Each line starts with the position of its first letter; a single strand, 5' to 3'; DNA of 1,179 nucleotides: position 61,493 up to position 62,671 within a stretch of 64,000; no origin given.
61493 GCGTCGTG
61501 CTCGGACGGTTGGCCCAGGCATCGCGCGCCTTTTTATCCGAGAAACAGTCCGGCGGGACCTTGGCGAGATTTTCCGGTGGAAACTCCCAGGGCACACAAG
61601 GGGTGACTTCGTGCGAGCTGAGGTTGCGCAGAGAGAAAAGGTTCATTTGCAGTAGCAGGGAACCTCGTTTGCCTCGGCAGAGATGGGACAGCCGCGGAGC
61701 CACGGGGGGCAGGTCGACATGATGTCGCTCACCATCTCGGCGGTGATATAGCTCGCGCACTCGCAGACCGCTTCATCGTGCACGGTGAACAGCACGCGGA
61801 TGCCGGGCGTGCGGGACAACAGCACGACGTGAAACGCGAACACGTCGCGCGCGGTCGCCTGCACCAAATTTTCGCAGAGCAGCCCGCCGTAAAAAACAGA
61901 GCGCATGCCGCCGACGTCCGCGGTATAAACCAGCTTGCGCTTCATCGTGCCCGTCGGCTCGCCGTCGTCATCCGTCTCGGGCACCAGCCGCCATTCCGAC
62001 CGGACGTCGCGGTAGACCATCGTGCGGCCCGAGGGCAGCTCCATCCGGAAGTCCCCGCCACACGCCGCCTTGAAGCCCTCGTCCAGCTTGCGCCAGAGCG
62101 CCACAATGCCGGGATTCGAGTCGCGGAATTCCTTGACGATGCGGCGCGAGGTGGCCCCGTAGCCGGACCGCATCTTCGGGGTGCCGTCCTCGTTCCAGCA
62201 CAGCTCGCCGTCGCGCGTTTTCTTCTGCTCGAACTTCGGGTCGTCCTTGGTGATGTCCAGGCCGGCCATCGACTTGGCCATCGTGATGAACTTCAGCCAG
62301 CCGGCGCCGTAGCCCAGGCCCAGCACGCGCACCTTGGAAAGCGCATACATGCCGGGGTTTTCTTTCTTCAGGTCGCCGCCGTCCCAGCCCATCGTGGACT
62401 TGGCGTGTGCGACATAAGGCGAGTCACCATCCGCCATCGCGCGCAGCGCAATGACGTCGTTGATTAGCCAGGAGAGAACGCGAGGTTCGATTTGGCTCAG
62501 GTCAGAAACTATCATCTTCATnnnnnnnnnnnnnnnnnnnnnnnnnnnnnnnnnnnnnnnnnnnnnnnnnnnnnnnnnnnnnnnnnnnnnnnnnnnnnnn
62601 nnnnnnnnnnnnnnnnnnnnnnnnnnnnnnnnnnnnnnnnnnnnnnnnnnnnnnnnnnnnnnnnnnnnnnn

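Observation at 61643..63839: Family A DNA polymerase cleanly split at motif A by an inserted 79-aa ORF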

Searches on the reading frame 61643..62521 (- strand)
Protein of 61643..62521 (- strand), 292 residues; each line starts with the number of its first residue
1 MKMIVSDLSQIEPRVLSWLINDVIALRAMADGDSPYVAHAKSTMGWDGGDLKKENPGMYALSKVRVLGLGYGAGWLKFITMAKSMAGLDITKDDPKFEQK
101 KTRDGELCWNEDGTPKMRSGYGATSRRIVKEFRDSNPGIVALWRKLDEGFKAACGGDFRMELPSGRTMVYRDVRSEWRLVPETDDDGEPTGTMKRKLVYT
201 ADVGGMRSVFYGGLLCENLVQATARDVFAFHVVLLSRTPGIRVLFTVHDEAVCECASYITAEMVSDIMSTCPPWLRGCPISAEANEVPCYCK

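Call 3: search_protein_families(library=pfam, proteins=[window:61643-62521:-], max_evalue=0.1)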
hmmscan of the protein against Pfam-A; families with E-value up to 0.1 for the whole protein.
window:61643-62521:- (292 aa): 1 family
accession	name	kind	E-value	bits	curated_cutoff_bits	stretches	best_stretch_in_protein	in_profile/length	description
PF00476.26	DNA_pol_A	-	0.0034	16.8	34.3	0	220-264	301-350/381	DNA polymerase family A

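Call 5: search_dna_similar(query=window:61643-62521:-, collection=phages, mode=protein, max_rows=30)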
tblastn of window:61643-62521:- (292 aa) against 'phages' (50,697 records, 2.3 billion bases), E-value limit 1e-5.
Records with a match: 1514; places in all: 1517; records where one place covers at least 80% of the query: 1225.
Best place of each record, by identity: <60% 1514.
By first word of the organism name: Salmonella 444; Escherichia 254; Streptococcus 130; Staphylococcus 83; Bacteroides 79; Vibrio 40; Xanthomonas 34; Klebsiella 29; Pseudomonas 24; Paenibacillus 24; and 82 more.
By host as written in the record: Escherichia coli 137; - 101; Salmonella enterica 72; Salmonella enterica subsp. enterica serovar Typhimurium 71; Salmonella enterica subsp. enterica serovar Enteritidis 59; Salmonella sp. 48; Vibrio lentus 33; Staphylococcus aureus 32; and 507 more.
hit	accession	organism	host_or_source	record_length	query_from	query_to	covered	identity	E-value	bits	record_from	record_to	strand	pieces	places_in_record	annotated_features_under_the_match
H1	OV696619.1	Glutamicibacter phage Montesquieu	French washed-rind cheese surface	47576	5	292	99%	31.7%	3e-22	102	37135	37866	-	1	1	DNA polymerase I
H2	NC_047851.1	Brevibacterium phage LuckyBarnes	Brevibacterium iodinum ATCC 15728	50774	3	292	99%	30.9%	2e-20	97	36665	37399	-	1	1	DNA polymerase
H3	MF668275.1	Brevibacterium phage LuckyBarnes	Brevibacterium iodinum ATCC 15728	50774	3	292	99%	30.9%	2e-20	97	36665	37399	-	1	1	DNA polymerase I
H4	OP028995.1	Microcystis phage Mae-Yong1326-1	Microcystis aeruginosa FACHB-1326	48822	2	292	100%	30.0%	3e-20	96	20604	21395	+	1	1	DNA polymerase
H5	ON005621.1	Stenotrophomonas phage A1432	Stenotrophomonas maltophilia YCR3A-1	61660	2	292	100%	29.9%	1e-18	92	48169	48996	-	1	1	DNA polymerase I | hypothetical protein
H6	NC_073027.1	Stenotrophomonas phage A1432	Stenotrophomonas maltophilia YCR3A-1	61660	2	292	100%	29.9%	1e-18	92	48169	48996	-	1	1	DNA polymerase I | hypothetical protein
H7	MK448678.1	Streptococcus phage Javan135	Streptococcus dysgalactiae ERR085023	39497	5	292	99%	30.2%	3e-17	88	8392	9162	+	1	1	DNA polymerase I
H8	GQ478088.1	Enterococcus phage phiFL4A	Enterococcus faecalis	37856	2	292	100%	29.8%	1e-15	83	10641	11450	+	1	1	gp21: DNA polymerase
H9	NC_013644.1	Enterococcus phage phiFL4A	Enterococcus faecalis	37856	2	292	100%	29.8%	1e-15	83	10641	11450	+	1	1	gp21: DNA polymerase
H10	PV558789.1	Variovorax phage V45iii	Variovorax sp. SCN45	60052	2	283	97%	30.6%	3e-16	85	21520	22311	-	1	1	record has no annotation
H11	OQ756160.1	Xanthomonas phage XAP3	Xanthomonas citri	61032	2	292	100%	29.5%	8e-11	68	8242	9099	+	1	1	DNA polymerase I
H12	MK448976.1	Streptococcus phage Javan528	Streptococcus pyogenes NZ131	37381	5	292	99%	29.8%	3e-17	88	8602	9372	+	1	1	DNA polymerase I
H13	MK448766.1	Streptococcus phage Javan465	Streptococcus pyogenes ERR172100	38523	5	292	99%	29.8%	3e-17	88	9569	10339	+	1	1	DNA polymerase I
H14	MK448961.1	Streptococcus phage Javan494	Streptococcus pyogenes Manfredo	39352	5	292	99%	29.8%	3e-17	88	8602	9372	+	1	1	DNA polymerase I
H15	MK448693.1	Streptococcus phage Javan177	Streptococcus equi 4047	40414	5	292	99%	29.8%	3e-17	88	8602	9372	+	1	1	DNA polymerase I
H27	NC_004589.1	Streptococcus phage 315.6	Streptococcus pyogenes MGAS315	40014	5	292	99%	29.8%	6e-17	87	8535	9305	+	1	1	polA.2: putative DNA polymerase A domain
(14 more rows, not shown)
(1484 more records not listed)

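Call 15: find_homologous_proteins(query=window:61643-62521:-, max_evalue=1e-10)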
Query window:61643-62521:- (292 aa): 285 proteins with E <= 1e-10 among 882 candidates; the best 120 are listed.
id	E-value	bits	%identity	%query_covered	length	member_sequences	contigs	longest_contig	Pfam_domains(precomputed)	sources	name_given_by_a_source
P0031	2.7e-199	678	99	100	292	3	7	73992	-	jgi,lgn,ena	-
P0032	3.5e-163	560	81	100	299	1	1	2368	-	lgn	-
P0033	2.1e-160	551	80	100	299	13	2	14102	PF00476.27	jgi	jgi:DNA polymerase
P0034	9.4e-148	509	75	100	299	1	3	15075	PF00476.27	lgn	-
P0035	6.1e-144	496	75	100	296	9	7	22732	-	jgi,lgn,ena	jgi:hypothetical protein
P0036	3.9e-142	491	74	100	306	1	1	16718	-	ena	-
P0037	1.2e-135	469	70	100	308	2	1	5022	-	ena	-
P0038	6.1e-130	451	69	100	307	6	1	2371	-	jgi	-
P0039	5.8e-105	369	59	100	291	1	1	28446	PF00476.27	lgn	-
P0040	1.2e-98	348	58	100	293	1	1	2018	PF00476.27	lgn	-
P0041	9.5e-95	335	54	100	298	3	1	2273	PF00476.27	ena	-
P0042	1.1e-90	322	53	100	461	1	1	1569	PF00476.27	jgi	jgi:DNA polymerase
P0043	1.3e-89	318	53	100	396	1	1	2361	PF00476.27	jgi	jgi:DNA polymerase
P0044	9.2e-89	315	57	90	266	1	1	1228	-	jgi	jgi:hypothetical protein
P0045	1.6e-87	311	52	100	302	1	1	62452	PF00476.27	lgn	-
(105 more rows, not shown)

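Call 17: find_related_loci(query=window:61643-62521:-, collection=viral_contigs, flank=4000)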
Query window:61643-62521:- (292 aa) in viral_contigs; peptide patterns used: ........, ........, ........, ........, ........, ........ (x = any residue, [..] = any of these).
10 stretches matched a pattern; 8 encode a relative of the query (tblastn E <= 1e-3); 8 distinct loci.
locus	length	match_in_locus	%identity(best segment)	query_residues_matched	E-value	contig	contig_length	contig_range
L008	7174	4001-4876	99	1-292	0e+0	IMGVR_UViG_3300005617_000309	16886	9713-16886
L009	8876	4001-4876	99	1-292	0e+0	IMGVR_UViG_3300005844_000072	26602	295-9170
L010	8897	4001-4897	79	1-292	3e-164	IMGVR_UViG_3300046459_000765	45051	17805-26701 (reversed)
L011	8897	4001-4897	79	1-292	3e-164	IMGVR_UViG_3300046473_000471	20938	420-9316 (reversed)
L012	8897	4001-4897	79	1-292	1e-162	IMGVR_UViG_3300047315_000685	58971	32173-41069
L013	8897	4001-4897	79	1-292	1e-162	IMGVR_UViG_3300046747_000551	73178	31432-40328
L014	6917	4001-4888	75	1-292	1e-150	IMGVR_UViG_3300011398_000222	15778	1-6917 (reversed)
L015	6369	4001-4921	69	1-292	1e-140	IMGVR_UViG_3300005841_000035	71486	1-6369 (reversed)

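Call 18: find_encoding_contigs(protein=P0035, flank=4000, max_places=3)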
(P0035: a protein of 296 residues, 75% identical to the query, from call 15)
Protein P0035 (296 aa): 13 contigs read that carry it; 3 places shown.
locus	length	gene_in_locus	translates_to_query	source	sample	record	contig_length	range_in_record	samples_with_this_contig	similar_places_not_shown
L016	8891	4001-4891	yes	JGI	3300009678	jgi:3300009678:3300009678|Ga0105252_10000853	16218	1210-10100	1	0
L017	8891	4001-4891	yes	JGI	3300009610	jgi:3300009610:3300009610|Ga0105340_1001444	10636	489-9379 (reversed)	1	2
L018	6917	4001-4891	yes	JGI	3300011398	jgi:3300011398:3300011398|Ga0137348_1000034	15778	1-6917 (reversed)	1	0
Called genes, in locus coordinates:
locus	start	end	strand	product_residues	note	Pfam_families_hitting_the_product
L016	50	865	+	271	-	-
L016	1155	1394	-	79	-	-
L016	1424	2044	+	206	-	-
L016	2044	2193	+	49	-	-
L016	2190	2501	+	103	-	-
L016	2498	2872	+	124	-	-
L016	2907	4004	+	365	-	-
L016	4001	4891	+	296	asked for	-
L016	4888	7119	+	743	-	PF19263:DUF5906 (faint)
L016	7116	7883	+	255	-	PF04542:Sigma70_r2, PF04545:Sigma70_r4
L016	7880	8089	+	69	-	-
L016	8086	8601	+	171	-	-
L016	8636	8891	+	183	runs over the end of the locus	-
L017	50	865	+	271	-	-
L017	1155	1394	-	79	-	-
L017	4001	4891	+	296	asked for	-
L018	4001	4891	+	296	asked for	-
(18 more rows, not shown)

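Call 19: find_encoding_contigs(protein=P0039, flank=4000, max_places=2)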
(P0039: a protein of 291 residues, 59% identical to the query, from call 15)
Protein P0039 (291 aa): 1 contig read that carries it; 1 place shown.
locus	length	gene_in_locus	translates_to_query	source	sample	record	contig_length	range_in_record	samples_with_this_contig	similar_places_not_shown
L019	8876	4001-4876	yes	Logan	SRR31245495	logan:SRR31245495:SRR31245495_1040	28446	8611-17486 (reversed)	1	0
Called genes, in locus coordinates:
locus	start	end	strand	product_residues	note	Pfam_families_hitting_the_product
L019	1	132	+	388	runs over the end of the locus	PF10926:DUF2800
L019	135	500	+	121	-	-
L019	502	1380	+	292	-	-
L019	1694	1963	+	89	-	-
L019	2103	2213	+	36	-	-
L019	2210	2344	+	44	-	-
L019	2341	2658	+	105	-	-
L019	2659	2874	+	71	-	-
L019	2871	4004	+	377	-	-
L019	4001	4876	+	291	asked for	PF00476:DNA_pol_A (weak)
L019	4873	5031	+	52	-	-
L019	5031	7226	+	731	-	PF19263:DUF5906 (weak)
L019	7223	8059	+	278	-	PF04542:Sigma70_r2, PF08281:Sigma70_r4_2 (weak), PF04545:Sigma70_r4 (weak)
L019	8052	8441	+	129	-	-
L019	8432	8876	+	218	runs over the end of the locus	-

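Call 20: find_encoding_contigs(protein=P0045, flank=4000, max_places=2)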
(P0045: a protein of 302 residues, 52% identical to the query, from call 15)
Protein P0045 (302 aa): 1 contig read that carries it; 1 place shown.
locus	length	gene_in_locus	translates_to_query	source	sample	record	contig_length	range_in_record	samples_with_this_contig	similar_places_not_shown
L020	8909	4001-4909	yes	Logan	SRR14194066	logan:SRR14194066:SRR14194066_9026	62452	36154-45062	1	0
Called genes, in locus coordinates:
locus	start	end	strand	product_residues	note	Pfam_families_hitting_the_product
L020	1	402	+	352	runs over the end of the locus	-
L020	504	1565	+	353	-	PF12705:PDDEXK_1 (weak), PF10926:DUF2800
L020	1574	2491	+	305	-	-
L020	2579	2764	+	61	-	-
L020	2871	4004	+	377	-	-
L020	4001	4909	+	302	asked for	PF00476:DNA_pol_A (faint)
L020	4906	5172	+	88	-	-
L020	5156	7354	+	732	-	PF19263:DUF5906 (faint)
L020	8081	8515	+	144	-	PF04542:Sigma70_r2, PF04545:Sigma70_r4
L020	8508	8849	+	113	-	PF02945:Endonuclease_7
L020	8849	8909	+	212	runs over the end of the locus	-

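Call 24: search_protein_families(library=phrogs, proteins=[window:61643-62521:-], max_evalue=0.01)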
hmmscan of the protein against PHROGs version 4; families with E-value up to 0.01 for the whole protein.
window:61643-62521:- (292 aa): 3 families
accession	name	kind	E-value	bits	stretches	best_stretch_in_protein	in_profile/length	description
phrog_17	-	DNA, RNA and nucleotide metabolism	5.1e-34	118.5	1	2-290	1007-1230/1445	DNA polymerase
phrog_10285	-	DNA, RNA and nucleotide metabolism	1.1e-26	94.6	2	127-292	148-320/321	DNA polymerase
phrog_7766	-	DNA, RNA and nucleotide metabolism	4.1e-23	82.8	1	158-292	58-185/186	DNA polymerase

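Call 29: get_annotated_region(hit=H27, flank=3000)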
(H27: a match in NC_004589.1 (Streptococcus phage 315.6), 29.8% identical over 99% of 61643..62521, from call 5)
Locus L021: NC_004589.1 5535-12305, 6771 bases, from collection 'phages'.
description: Streptococcus prophage 315.6, complete genome.
organism: Streptococcus phage 315.6 (NCBI taxid 198543)
taxonomy: Viruses; Duplodnaviria; Heunggongvirae; Uroviricota; Caudoviricetes
host: Streptococcus pyogenes MGAS315; source: -; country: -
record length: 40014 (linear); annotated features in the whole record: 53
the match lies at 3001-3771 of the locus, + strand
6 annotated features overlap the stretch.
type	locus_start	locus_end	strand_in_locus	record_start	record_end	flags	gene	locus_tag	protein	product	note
CDS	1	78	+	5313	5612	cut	-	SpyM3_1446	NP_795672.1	hypothetical protein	best blastp hit: emb|CAA80559.1| (Z23023) malate dehydrogenase [Solanum tuberosum]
CDS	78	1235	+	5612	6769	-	-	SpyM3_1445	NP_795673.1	hypothetical protein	best blastp hit: gb|AAL82291.1| (AF424782) phi APSE P51-like protein [Staphylococcus aureus phage phi 12]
CDS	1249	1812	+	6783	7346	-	-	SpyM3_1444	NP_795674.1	hypothetical protein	best blastp hit: gb|AAL82292.1| (AF424782) phage protein [Staphylococcus aureus phage phi 12]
CDS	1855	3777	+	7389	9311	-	polA.2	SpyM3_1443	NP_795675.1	putative DNA polymerase A domain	best blastp hit: gb|AAL82293.1| (AF424782) DNA polymerase A domain [Staphylococcus aureus phage phi 12]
CDS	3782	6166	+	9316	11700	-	-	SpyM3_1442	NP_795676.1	putative DNA primase/helicase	best blastp hit: emb|CAC15841.1| (AJ294536) RepA protein [Sulfolobus islandicus]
CDS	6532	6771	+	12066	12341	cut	-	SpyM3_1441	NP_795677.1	hypothetical protein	best blastp hit: gb|AAL82306.1| (AF424782) phi related protein [Staphylococcus aureus phage phi 12]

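Call 38: find_related_loci(query=A1, collection=genome_contigs, flank=5000)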
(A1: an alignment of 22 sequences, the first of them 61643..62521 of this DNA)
Query A1 (292 aa) in genome_contigs; peptide patterns used: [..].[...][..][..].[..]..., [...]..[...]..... (x = any residue, [..] = any of these).
118 stretches matched a pattern; 75 encode a relative of the query (tblastn E <= 1e-3); 74 distinct loci.
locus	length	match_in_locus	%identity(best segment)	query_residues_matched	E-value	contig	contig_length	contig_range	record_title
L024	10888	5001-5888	54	2-292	6e-99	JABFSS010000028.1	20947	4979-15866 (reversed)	MAG: Candidatus Peribacteraceae bacterium isolate WB-IL-18 seq_1161, whole genome shotgun sequence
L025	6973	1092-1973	48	2-285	8e-79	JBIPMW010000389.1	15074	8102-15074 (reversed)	MAG: Crocinitomicaceae bacterium isolate ME2017-07-18_3300034272_group7_bin207 Rohwer_bin786_scaffold_1974_c1, whole gen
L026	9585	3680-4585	45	3-292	3e-73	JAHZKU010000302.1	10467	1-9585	MAG: Actinomycetes bacterium isolate O_S4.2_bin.5 k141_280375, whole genome shotgun sequence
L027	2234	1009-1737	41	1-292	2e-64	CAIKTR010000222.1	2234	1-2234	MAG: uncultured Opitutae bacterium isolate LJ-5-9m_bin-0428 genome assembly, contig: bin-0428:222/254, whole genome shot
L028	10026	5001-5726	42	2-292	1e-62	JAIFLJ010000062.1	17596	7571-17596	MAG: bacterium isolate bin_182 scaffold_3298, whole genome shotgun sequence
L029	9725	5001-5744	39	3-292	3e-59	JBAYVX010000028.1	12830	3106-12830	MAG: Kiritimatiellales bacterium isolate SO_2016_LW3_7 scaffold07034_LW162_2016, whole genome shotgun sequence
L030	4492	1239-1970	41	3-292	2e-58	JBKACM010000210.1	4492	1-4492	MAG: Alphaproteobacteria bacterium isolate XQGS-1 NODE_209_length_4492_cov_5.002718, whole genome shotgun sequence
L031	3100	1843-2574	42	3-292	3e-58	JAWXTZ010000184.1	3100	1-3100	MAG: Akkermansia sp. isolate FM_36_G121_V NODE_12742_length_3101_cov_2.186242, whole genome shotgun sequence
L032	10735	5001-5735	40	2-292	8e-58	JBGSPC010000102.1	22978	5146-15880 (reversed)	MAG: Terrimicrobiaceae bacterium isolate JTS-AC295 k141_2346710, whole genome shotgun sequence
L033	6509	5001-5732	40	3-292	3e-57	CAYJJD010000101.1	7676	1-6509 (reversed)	MAG TPA_asm: uncultured Akkermansia sp. isolate ERP123703_co1_286 genome assembly, contig: NODE_10034_length_7676_cov_54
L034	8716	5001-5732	40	3-292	1e-56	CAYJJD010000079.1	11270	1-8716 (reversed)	MAG TPA_asm: uncultured Akkermansia sp. isolate ERP123703_co1_286 genome assembly, contig: NODE_6118_length_11270_cov_61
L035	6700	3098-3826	40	2-292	1e-56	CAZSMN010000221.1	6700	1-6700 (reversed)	MAG TPA_asm: uncultured Chthoniobacterales bacterium isolate SRP242652_co1_74 genome assembly, contig: NODE_9859_length_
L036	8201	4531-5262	40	3-292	2e-56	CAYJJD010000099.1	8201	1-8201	MAG TPA_asm: uncultured Akkermansia sp. isolate ERP123703_co1_286 genome assembly, contig: NODE_9173_length_8201_cov_729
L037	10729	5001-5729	38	3-292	1e-54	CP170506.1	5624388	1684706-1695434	MAG: Chthoniobacteraceae bacterium isolate SH-KS-3 chromosome, complete genome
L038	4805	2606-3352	38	3-292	1e-54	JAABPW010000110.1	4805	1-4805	MAG: Verrucomicrobia bacterium isolate S02.Bin004 Scaffold_198, whole genome shotgun sequence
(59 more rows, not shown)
